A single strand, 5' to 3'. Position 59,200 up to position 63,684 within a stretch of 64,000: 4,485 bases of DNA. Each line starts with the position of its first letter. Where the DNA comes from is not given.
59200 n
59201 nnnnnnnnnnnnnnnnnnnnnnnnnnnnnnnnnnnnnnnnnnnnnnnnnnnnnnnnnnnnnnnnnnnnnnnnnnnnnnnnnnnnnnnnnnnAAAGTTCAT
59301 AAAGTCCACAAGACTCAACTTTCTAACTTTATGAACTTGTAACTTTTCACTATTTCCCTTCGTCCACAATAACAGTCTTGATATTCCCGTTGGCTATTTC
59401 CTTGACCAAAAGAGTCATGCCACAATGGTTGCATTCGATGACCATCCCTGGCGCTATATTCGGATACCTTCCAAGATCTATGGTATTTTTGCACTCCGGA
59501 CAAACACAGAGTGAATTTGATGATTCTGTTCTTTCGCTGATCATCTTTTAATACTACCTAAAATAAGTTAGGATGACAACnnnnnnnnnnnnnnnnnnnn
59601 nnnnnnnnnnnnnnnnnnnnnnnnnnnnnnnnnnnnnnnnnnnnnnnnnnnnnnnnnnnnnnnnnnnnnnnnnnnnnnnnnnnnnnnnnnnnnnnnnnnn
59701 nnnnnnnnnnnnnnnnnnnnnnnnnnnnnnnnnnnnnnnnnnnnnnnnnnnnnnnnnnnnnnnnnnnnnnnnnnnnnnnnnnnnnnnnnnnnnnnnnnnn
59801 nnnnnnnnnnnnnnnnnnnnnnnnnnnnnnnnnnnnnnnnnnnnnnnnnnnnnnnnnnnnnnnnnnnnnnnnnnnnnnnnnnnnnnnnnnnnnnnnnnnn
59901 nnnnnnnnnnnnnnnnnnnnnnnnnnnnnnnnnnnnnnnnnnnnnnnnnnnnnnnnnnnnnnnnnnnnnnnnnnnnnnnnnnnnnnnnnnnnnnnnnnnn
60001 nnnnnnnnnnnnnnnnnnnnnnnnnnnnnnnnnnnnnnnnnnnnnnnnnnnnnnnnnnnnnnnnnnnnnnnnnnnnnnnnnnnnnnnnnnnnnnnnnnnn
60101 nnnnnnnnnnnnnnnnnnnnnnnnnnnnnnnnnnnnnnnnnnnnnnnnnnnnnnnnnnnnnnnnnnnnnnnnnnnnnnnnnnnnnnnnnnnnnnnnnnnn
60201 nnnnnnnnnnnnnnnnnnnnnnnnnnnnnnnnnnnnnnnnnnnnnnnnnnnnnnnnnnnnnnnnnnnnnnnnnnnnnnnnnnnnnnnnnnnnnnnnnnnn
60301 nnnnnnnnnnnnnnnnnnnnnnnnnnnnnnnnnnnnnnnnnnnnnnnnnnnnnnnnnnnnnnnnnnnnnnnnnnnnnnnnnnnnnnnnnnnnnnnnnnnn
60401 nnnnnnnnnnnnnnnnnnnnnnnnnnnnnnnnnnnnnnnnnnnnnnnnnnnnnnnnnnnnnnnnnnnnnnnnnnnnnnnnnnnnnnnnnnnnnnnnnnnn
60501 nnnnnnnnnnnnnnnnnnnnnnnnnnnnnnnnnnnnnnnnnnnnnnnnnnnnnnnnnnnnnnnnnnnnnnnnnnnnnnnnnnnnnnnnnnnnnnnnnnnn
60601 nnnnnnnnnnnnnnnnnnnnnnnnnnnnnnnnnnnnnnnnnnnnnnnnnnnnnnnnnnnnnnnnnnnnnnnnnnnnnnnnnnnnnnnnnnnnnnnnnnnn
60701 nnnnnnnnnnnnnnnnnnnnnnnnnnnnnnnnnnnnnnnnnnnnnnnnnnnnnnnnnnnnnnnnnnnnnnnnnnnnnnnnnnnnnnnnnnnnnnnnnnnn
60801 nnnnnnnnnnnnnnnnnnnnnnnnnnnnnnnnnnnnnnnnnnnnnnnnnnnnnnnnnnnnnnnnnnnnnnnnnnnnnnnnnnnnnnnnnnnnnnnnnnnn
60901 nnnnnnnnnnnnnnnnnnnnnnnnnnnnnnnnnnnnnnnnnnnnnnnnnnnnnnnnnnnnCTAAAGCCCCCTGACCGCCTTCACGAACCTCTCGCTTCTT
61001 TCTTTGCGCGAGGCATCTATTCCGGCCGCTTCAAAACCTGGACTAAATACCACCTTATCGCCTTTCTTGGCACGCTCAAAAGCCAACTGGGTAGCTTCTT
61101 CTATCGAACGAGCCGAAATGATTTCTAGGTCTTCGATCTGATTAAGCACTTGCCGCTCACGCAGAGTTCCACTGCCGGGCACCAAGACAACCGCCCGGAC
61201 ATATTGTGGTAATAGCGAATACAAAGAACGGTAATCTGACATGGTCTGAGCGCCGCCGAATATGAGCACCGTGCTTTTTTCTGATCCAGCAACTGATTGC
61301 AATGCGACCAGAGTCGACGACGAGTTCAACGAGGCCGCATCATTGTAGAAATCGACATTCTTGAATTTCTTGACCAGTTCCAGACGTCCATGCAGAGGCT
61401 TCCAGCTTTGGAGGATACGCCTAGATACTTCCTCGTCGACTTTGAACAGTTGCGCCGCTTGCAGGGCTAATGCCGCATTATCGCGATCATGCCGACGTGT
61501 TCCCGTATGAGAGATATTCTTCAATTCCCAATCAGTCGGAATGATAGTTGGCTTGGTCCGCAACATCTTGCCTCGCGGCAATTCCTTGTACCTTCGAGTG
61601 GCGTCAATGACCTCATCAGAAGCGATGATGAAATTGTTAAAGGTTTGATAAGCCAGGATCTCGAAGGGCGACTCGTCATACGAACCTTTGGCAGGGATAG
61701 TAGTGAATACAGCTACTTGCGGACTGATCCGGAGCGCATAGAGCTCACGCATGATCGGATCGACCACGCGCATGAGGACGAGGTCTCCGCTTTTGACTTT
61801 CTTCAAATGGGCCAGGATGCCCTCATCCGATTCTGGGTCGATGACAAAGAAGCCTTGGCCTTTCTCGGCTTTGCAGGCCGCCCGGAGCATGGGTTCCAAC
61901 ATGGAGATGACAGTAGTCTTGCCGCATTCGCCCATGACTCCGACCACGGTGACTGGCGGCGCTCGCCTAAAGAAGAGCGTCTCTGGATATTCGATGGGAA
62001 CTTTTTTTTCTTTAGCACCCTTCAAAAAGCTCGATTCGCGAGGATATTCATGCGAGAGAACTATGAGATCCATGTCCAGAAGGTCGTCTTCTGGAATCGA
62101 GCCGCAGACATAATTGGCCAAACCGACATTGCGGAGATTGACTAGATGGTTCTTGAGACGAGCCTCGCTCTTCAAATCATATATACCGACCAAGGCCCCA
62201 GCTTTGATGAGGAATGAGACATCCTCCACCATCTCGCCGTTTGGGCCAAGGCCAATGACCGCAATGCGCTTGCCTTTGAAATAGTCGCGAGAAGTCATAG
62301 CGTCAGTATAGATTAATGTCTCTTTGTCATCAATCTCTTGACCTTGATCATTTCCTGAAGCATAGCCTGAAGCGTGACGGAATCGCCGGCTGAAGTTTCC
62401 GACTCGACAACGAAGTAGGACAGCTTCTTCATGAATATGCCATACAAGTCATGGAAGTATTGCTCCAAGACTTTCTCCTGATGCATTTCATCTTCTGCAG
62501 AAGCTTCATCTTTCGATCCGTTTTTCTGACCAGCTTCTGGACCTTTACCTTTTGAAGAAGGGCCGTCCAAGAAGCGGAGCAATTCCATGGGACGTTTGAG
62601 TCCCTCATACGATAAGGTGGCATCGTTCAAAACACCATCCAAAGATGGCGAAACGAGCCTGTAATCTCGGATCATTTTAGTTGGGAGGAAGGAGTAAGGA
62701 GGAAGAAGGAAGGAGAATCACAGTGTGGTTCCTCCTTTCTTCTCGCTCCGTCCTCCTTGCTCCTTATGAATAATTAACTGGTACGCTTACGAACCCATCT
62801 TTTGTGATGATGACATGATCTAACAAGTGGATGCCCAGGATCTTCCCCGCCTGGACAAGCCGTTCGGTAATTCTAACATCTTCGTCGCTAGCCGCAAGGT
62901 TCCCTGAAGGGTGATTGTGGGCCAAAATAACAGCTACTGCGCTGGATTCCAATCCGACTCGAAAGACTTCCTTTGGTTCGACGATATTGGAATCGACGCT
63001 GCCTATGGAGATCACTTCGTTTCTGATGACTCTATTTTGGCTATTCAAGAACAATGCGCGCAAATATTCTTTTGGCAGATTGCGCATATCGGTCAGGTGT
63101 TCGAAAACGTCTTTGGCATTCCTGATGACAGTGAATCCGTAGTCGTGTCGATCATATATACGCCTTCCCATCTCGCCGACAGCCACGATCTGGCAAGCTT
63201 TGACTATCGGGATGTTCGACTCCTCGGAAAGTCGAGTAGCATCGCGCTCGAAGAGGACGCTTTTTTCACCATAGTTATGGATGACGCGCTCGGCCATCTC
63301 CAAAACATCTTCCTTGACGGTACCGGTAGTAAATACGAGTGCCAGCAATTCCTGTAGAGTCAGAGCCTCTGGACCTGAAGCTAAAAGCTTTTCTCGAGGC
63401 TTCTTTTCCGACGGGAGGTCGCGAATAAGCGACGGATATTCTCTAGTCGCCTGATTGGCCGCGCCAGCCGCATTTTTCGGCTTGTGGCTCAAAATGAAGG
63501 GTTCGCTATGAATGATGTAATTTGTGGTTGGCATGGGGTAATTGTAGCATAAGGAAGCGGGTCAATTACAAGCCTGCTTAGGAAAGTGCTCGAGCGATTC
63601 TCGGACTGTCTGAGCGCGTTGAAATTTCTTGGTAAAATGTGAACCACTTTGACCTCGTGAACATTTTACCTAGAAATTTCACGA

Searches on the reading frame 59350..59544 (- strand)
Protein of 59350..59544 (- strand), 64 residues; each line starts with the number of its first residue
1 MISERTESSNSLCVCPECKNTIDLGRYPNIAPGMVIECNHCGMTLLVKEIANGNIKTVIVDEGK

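Call 9: search_protein_families(library=pfam, proteins=[window:59350-59544:-])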
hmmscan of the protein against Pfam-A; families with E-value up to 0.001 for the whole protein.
window:59350-59544:- (64 aa): 2 families
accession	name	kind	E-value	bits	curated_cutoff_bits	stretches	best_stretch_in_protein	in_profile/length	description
PF21344.3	Zn_ribbon_LysW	-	7.8e-05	22.7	27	1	15-49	3-35/46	Alpha-aminoadipate carrier protein LysW-like, globular domain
PF24292.1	DUF7479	-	0.00012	22.6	27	0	33-58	28-53/60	Domain of unknown function (DUF7479)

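Call 75: search_protein_families(library=ncbifam, proteins=[window:59350-59544:-], max_evalue=0.00001)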
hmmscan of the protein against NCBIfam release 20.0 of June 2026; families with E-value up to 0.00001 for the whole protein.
window:59350-59544:- (64 aa): 0 families

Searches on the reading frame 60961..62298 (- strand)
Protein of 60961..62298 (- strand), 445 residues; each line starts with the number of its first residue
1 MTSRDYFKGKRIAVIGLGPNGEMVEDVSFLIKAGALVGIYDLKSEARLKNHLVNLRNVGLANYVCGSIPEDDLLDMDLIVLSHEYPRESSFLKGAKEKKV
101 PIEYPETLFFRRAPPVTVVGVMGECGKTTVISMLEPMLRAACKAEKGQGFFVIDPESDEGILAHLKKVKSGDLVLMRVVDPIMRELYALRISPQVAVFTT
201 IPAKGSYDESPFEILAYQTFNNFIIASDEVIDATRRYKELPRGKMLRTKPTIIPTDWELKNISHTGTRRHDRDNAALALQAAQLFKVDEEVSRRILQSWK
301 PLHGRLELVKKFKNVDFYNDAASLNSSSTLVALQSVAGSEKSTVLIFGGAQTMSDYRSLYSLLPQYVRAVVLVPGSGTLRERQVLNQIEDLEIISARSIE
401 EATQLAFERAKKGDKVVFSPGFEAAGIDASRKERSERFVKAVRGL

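Call 9: search_protein_families(library=pfam, proteins=[window:60961-62298:-])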
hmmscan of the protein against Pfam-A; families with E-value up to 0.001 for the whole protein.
window:60961-62298:- (445 aa): 2 families
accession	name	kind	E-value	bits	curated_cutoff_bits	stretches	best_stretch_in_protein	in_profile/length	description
PF02875.26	Mur_ligase_C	-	7.6e-09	36.9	28.4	1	304-420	1-125/127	Mur ligase, glutamate ligase domain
PF21799.2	MurD-like_N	-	1.3e-05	25.8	27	1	10-102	1-86/88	Mur ligase MurD-like, N-terminal domain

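Call 75: search_protein_families(library=ncbifam, proteins=[window:60961-62298:-], max_evalue=0.00001)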
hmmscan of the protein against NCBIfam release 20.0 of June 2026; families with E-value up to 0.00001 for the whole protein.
window:60961-62298:- (445 aa): 8 families
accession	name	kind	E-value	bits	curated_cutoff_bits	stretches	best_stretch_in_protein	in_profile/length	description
TIGR01087.1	murD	equivalog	2.9e-36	125.5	211.95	2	267-443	269-440/441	UDP-N-acetylmuramoyl-L-alanine--D-glutamate ligase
NF053647.1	pMurD2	equivalog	2.1e-10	40.1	550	0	11-141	2-124/405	pseudomurein biosynthesis peptide ligase pMurD2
TIGR01082.1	murC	equivalog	1e-09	38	335.1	0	70-141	53-125/449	UDP-N-acetylmuramate--L-alanine ligase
NF053646.1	pMurD1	equivalog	3.4e-09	35.9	610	0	273-418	286-438/465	pseudomurein biosynthesis peptide ligase pMurD1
NF053645.1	pMurC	equivalog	8.5e-08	31.3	560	0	14-141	3-127/492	pseudomurein biosynthesis peptide ligase pMurC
TIGR01143.1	murF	subfamily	3.7e-07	29.4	288.6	0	267-348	250-332/418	UDP-N-acetylmuramoyl-tripeptide--D-alanyl-D-alanine ligase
NF008896.0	PRK11929.1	equivalog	5.1e-06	24.6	1023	0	267-348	786-868/965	bifunctional UDP-N-acetylmuramoyl-L-alanyl-D-glutamate--2,6-diaminopimelate ligase MurE/UDP-N-acetylmuramoyl-tripeptide--D-alanyl-D-alanine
NF001124.0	PRK00139.1-2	equivalog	8.4e-06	24.8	476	0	109-143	103-136/500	UDP-N-acetylmuramoyl-L-alanyl-D-glutamate--2,6-diaminopimelate ligase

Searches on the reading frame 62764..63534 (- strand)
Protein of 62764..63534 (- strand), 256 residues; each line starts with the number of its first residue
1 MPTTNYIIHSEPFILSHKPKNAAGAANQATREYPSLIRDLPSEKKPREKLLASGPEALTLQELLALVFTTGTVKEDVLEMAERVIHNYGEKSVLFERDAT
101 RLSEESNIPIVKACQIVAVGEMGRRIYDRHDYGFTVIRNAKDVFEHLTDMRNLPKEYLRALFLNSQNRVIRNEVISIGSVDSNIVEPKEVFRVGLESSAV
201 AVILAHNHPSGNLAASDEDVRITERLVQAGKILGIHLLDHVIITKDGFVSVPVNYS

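Call 66: search_protein_families(library=pfam, proteins=[window:62764-63534:-])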
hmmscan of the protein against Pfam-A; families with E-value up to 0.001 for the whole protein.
window:62764-63534:- (256 aa): 2 families
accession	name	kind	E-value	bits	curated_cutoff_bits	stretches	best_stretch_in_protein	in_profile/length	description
PF04002.20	RadC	-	1.1e-38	132.3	22.1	1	137-251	1-116/121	RadC-like JAB domain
PF20582.4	UPF0758_N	-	2.8e-16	59.8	27.1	1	37-113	1-76/77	UPF0758 N-terminal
